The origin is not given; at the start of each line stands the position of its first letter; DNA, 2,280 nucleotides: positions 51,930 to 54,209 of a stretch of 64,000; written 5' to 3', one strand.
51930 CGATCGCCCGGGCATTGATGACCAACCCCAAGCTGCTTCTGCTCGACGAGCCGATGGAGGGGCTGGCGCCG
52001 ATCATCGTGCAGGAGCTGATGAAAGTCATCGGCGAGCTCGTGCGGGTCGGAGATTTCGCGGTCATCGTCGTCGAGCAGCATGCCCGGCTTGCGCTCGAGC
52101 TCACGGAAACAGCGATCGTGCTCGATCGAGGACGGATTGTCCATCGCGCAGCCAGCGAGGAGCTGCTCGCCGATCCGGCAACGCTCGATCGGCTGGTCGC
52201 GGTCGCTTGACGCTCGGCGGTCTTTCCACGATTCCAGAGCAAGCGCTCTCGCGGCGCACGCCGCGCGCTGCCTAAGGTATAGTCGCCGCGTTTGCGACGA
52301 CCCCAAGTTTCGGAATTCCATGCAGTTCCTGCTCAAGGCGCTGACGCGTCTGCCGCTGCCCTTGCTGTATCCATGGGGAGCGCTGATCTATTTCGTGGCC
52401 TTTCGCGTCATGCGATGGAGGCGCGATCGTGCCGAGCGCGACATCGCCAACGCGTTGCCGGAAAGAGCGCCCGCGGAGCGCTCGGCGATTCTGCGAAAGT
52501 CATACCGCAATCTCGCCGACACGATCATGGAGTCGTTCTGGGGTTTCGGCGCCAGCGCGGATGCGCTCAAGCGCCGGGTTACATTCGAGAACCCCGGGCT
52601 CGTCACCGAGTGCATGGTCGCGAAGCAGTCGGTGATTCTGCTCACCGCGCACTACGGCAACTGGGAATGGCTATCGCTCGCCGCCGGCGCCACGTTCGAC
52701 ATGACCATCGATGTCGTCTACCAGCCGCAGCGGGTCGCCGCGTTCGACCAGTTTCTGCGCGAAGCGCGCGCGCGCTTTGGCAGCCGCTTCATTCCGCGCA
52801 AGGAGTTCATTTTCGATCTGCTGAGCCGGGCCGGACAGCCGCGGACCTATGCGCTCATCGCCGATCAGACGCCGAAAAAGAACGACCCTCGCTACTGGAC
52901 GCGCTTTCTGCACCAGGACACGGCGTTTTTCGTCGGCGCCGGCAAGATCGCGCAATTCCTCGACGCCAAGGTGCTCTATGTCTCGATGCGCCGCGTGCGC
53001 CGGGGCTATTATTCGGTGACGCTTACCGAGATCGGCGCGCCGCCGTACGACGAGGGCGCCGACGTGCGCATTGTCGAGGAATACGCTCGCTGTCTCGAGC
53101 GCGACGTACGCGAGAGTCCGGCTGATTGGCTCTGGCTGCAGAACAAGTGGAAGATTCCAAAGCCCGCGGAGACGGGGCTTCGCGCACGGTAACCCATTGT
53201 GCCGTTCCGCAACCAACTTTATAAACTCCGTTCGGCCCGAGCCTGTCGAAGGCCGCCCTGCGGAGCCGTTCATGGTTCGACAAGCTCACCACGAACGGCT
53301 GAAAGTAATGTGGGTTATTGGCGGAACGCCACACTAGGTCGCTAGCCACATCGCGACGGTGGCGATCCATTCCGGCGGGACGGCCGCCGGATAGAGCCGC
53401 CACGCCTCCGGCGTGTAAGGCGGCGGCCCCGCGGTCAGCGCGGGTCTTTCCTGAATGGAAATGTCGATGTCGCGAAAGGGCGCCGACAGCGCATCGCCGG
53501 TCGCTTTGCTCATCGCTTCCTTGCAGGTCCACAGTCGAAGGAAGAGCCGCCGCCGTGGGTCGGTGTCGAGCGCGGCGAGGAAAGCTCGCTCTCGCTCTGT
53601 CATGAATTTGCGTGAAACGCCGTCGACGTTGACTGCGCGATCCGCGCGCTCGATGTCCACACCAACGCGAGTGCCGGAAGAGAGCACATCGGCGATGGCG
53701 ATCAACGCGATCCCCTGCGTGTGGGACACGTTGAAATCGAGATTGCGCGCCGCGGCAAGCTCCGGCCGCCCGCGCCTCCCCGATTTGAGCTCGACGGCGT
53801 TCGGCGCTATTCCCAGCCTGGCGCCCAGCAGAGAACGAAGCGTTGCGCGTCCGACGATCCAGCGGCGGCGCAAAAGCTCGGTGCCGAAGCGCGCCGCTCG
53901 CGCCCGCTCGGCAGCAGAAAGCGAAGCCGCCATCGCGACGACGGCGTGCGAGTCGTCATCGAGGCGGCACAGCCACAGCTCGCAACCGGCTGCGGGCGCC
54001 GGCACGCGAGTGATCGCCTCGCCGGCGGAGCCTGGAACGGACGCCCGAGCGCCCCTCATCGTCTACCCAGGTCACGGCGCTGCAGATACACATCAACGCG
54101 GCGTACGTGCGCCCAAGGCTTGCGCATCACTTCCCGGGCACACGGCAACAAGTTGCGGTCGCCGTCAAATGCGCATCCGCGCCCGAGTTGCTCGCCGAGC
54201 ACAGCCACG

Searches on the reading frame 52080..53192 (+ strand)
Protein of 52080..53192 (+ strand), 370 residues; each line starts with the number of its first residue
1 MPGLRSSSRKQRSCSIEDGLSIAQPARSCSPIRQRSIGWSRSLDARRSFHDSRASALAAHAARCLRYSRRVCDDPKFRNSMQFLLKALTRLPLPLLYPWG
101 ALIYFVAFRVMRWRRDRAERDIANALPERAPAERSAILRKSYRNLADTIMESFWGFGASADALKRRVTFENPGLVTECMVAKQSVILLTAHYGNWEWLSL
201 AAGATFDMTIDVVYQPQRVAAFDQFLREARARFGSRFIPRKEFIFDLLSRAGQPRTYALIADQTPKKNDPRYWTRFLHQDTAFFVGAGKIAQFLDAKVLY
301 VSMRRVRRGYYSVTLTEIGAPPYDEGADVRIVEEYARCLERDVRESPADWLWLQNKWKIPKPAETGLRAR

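Call 56: search_protein_families(library=pfam, proteins=[window:52080-53192:+], max_evalue=0.00001)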
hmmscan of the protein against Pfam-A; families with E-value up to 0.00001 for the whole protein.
window:52080-53192:+ (370 aa): 1 family
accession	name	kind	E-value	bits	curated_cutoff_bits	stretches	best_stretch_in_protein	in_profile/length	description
PF03279.18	Lip_A_acyltrans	-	4.4e-31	108.6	22.3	1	83-358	21-294/295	Bacterial lipid A biosynthesis acyltransferase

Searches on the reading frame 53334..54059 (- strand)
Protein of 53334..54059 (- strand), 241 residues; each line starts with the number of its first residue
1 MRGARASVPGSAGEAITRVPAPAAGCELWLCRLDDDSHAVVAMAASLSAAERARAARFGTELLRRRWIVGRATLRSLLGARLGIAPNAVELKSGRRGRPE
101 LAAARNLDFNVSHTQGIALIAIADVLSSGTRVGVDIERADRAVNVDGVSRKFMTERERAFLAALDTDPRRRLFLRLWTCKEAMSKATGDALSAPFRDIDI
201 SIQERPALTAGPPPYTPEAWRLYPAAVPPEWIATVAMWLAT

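Call 5: search_protein_families(library=pfam, proteins=[window:53334-54059:-], max_evalue=0.1)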
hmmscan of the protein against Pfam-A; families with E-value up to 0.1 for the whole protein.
window:53334-54059:- (241 aa): 2 families
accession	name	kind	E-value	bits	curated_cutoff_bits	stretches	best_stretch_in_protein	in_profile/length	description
PF01648.25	ACPS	-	4.6e-18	65.7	25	1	131-225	1-102/111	4'-phosphopantetheinyl transferase superfamily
PF22624.1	AASDHPPT_N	-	3e-08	34.2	27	1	40-121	10-96/100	4'-phosphopantetheinyl transferase, N-terminal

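Call 6: search_protein_families(library=ncbifam, proteins=[window:53334-54059:-], max_evalue=0.1)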
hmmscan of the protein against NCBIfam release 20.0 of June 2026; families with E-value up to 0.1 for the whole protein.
window:53334-54059:- (241 aa): 5 families
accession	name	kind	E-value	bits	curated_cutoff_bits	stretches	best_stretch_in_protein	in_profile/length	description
NF042922.1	4PPT_HetI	equivalog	4.7e-37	127.5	370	1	27-204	20-195/235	4'-phosphopantetheinyl transferase HetI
NF007676.0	PRK10351.1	equivalog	2.5e-16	59.9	174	1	45-190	15-146/195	4'-phosphopantetheinyl transferase AcpT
TIGR00556.1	pantethn_trn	domain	1.1e-08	35.2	45.35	1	131-204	4-84/128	phosphopantetheine--protein transferase domain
NF047349.1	4PPT_AusB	equivalog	4.4e-08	32.8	225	1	67-199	41-160/205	aureusimine biosynthesis 4'-phosphopantetheinyl transferase AusB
NF000835.0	PRK00070.4-1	equivalog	0.0095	16.2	128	1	134-189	10-67/115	holo-ACP synthase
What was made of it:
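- Checked: The sixth gene, 54059-53334, is a HetI-type 4'-phosphopantetheinyl transferase with no module (calls 5, 6).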
